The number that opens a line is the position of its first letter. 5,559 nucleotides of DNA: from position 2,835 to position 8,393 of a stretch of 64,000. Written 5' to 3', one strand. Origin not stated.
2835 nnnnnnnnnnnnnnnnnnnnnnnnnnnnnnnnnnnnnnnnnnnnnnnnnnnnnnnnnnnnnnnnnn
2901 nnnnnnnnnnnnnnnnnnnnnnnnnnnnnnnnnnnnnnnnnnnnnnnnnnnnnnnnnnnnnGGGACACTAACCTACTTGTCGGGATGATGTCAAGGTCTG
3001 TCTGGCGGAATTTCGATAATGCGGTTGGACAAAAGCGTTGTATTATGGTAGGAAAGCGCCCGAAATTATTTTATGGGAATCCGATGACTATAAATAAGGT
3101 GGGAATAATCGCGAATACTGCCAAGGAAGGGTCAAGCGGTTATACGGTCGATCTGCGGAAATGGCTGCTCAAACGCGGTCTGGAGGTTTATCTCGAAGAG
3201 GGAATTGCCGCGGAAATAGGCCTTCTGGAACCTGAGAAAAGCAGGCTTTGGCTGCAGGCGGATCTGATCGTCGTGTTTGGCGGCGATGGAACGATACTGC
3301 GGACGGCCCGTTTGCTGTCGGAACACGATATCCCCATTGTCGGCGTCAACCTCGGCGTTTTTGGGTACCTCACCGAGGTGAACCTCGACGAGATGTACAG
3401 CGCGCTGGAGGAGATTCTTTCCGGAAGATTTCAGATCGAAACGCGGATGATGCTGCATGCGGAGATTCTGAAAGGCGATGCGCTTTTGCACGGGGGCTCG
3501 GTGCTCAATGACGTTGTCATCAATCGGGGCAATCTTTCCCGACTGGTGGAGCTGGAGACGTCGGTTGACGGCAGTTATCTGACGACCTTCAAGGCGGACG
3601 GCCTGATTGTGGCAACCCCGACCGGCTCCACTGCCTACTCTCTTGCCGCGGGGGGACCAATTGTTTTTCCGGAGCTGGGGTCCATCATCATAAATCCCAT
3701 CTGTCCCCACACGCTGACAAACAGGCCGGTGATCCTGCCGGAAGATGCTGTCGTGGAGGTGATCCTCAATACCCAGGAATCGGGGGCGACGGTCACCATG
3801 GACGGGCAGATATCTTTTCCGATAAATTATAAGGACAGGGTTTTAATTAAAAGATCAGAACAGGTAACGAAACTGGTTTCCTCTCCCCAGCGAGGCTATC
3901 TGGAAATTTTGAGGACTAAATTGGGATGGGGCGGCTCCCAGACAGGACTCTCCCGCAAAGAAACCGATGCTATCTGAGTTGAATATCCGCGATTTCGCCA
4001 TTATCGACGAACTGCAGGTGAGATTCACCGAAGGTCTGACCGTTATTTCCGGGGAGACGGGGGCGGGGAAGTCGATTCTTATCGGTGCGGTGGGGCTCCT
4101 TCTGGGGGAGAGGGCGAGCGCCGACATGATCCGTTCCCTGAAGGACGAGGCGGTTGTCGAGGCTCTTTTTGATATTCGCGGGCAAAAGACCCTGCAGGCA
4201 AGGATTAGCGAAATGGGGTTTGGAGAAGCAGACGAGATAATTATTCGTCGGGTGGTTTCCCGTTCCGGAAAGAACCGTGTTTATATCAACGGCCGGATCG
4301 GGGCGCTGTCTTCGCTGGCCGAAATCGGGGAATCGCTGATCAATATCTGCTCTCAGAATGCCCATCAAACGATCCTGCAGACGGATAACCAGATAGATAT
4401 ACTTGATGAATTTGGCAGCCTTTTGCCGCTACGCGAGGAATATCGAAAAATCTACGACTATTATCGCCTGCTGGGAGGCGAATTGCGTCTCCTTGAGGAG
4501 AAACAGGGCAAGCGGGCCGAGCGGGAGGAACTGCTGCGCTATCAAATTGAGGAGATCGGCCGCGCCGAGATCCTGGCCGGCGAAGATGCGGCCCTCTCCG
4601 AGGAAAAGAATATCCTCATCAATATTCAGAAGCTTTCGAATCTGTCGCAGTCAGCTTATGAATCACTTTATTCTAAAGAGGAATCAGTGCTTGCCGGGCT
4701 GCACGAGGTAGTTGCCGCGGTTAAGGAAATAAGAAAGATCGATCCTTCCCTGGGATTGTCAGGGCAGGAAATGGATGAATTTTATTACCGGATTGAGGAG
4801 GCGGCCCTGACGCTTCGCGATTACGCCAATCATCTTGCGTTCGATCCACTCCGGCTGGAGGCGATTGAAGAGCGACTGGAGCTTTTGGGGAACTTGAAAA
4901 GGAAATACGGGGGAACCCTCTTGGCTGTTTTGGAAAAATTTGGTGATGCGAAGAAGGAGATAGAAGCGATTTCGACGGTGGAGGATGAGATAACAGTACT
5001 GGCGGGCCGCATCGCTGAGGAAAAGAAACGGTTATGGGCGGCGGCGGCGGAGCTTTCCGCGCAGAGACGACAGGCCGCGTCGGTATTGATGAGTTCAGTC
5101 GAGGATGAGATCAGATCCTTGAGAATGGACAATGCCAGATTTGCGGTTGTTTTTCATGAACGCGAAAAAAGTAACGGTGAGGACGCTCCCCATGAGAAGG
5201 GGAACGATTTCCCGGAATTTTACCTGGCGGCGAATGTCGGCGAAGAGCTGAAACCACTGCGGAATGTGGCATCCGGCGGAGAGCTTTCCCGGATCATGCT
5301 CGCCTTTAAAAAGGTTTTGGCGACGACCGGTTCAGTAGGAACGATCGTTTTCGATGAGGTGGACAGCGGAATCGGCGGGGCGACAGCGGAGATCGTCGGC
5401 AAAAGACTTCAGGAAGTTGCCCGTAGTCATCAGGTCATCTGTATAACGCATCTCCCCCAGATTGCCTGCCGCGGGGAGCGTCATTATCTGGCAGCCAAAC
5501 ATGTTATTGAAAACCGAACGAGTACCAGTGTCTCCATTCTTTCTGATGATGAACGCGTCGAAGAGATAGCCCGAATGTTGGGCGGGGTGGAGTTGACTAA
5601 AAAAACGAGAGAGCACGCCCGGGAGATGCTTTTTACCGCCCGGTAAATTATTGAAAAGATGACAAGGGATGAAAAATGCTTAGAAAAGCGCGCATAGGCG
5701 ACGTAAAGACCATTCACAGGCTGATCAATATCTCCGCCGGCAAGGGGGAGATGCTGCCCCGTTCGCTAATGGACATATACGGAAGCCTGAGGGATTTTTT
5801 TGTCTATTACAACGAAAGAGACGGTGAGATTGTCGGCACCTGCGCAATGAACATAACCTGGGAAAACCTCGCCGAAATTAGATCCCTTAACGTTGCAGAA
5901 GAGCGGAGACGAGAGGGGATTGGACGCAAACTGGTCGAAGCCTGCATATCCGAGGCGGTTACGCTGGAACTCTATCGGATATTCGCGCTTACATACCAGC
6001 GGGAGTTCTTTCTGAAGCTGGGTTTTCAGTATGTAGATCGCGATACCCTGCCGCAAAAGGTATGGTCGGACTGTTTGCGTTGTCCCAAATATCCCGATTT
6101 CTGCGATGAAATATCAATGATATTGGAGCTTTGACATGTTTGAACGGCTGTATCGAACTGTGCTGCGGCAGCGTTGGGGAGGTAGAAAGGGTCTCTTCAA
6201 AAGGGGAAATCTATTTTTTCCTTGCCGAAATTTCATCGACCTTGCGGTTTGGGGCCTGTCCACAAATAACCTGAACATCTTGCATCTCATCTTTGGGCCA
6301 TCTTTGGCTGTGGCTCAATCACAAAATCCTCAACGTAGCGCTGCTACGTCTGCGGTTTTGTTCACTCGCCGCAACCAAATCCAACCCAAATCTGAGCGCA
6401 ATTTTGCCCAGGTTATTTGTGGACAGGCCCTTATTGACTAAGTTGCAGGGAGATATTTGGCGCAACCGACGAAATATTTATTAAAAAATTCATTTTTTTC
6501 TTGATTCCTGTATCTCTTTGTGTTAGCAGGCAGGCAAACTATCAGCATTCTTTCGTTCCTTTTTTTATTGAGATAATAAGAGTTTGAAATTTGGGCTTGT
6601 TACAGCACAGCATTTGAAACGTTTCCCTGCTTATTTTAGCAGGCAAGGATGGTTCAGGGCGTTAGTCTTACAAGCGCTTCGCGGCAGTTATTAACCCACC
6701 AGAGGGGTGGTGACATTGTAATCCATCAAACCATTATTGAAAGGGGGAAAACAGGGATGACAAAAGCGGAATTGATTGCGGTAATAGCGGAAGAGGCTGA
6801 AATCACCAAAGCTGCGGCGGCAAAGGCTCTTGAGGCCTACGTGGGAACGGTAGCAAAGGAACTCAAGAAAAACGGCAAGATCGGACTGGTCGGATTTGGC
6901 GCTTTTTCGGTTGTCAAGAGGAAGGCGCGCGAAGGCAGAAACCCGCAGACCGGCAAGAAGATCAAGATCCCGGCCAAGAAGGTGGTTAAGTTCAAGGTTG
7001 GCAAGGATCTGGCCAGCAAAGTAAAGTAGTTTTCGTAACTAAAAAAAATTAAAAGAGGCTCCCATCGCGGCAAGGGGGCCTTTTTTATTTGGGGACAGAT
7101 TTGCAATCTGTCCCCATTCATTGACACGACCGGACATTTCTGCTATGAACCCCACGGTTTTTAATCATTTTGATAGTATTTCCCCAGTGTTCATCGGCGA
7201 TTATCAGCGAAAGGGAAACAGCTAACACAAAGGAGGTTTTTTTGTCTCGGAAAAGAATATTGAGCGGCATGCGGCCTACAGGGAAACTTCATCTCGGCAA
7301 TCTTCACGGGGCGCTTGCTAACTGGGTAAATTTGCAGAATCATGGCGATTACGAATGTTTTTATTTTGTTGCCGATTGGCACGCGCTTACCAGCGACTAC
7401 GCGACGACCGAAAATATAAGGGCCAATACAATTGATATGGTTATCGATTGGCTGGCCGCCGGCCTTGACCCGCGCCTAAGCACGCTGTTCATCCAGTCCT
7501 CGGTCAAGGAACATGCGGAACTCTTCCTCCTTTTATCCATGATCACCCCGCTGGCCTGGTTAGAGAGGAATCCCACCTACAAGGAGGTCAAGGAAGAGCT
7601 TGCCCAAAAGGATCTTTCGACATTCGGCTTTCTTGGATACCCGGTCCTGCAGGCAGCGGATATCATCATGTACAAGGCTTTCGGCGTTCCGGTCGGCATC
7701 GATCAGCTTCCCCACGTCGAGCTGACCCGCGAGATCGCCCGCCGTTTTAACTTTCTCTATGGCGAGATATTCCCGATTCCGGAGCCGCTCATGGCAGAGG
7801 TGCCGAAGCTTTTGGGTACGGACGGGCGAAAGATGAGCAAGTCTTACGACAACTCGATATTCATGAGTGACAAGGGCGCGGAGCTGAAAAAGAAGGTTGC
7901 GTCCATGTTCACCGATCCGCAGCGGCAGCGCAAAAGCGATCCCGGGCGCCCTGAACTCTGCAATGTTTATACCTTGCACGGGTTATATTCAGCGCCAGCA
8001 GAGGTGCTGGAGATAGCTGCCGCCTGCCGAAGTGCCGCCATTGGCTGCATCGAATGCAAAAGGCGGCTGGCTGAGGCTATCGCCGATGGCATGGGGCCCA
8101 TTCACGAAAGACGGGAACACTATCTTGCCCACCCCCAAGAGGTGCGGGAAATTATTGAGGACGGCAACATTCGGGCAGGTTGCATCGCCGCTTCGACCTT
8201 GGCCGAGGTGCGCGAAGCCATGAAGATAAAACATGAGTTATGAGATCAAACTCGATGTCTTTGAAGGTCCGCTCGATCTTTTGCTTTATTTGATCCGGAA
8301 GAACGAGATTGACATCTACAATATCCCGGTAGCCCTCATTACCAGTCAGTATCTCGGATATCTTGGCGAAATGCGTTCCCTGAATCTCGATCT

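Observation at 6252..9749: Two copies of a 179 bp TIR element in inverted orientation bracket hup-trpS-scpA-scpB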

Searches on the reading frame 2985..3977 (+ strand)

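Call 10: search_protein_families(library=pfam, proteins=[window:2985-3977:+])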
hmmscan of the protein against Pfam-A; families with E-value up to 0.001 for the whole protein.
window:2985-3977:+ (330 aa): 2 families
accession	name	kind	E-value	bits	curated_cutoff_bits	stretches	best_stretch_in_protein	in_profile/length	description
PF20143.4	NAD_kinase_C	-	8.4e-35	119.7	23.7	1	174-299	1-125/126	ATP-NAD kinase C-terminal domain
PF01513.26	NAD_kinase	-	1.3e-22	81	25.5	1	39-149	1-130/130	ATP-NAD kinase N-terminal domain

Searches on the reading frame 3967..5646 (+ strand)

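Call 10: search_protein_families(library=pfam, proteins=[window:3967-5646:+])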
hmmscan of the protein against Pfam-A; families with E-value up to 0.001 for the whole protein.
window:3967-5646:+ (559 aa): 4 families
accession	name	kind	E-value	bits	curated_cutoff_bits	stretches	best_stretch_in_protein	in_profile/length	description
PF02463.25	SMC_N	-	1.4e-19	70.8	40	1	1-503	1-205/220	RecF/RecN/SMC N terminal domain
PF13476.12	AAA_23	-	1.1e-11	46.2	27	1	5-223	2-189/201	AAA domain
PF13175.12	AAA_15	-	0.0006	20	32.1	0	1-178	1-92/374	AAA ATPase domain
PF13401.12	AAA_22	-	0.00089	20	27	0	19-72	2-33/130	AAA domain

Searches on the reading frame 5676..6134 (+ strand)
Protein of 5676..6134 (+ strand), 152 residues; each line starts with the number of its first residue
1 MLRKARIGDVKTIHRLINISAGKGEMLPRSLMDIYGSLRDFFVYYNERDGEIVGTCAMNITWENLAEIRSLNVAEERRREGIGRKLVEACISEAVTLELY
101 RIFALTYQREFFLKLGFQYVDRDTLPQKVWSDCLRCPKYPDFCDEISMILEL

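Call 10: search_protein_families(library=pfam, proteins=[window:5676-6134:+])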
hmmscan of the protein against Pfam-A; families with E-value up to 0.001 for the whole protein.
window:5676-6134:+ (152 aa): 4 families
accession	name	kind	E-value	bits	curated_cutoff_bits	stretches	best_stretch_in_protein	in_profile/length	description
PF00583.31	Acetyltransf_1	-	6.3e-14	52.7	20.7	1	41-117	35-116/116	Acetyltransferase (GNAT) family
PF13508.13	Acetyltransf_7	-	1.9e-12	47.8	27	1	40-118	4-83/84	Acetyltransferase (GNAT) domain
PF13673.13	Acetyltransf_10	-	3.2e-08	34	23.6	1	40-123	30-113/128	Acetyltransferase (GNAT) domain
PF13420.13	Acetyltransf_4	-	6e-05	23.6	24.3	1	25-105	35-117/155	Acetyltransferase (GNAT) domain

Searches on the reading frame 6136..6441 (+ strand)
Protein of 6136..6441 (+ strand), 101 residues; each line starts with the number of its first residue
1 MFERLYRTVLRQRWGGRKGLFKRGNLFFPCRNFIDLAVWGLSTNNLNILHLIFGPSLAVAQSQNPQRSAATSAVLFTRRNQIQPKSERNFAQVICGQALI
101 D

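Call 77: search_protein_families(library=pfam, proteins=[window:6136-6441:+], max_evalue=0.01)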
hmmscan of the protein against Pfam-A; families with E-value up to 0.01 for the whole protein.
window:6136-6441:+ (101 aa): 0 families

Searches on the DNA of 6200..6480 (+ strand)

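Call 62: search_rna_families(source=window, start=6200, end=6480, threshold=evalue, max_evalue=1)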
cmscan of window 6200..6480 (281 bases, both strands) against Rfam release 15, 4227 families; matches with E-value up to 1: 0.
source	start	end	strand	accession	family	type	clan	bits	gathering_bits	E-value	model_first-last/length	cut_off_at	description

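Call 63: search_dna_similar(query=window:6252-6430:+, collection=plasmids, mode=distant, max_evalue=0.001)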
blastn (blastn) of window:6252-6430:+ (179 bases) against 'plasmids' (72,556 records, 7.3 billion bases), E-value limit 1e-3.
No match.

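Call 64: search_dna_similar(query=window:6252-6430:+, collection=phages, mode=distant, max_evalue=0.001)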
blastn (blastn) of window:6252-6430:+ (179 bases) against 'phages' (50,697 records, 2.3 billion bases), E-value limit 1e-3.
No match.

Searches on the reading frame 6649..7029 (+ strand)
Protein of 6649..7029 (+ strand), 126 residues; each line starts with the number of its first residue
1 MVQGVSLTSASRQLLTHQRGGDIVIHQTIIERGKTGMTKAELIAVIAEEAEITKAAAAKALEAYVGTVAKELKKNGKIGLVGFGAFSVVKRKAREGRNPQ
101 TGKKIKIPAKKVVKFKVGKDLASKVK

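Call 10: search_protein_families(library=pfam, proteins=[window:6649-7029:+])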
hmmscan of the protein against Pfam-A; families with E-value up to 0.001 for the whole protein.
window:6649-7029:+ (126 aa): 3 families
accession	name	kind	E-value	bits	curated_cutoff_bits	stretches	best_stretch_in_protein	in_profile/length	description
PF00216.26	Bac_DNA_binding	-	7.6e-32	109.9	22.4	1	37-125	1-89/90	Bacterial DNA-binding protein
PF18291.6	HU-HIG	-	9.6e-05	22.9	26.2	1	37-126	32-119/125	HU domain fused to wHTH, Ig, or Glycine-rich motif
PF18175.6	HU-CCDC81_bac_2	-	0.00014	22.1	35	1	42-88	3-49/70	CCDC81-like prokaryotic HU domain 2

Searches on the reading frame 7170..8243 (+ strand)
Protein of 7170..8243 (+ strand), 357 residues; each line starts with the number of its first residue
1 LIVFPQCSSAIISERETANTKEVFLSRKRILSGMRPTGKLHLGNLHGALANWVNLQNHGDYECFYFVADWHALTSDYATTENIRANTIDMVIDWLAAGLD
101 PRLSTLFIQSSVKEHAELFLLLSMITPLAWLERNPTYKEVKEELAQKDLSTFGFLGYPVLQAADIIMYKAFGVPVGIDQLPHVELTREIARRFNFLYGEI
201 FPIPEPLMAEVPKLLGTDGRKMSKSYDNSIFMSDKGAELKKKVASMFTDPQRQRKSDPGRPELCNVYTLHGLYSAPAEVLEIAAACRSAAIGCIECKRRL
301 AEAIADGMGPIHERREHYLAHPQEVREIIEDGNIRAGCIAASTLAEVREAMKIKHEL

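Call 10: search_protein_families(library=pfam, proteins=[window:7170-8243:+])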
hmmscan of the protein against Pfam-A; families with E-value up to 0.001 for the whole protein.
window:7170-8243:+ (357 aa): 1 family
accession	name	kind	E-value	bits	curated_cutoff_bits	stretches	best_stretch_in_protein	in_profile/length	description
PF00579.31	tRNA-synt_1b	-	2.1e-65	221.4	21.1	1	29-304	7-287/292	tRNA synthetases class I (W and Y)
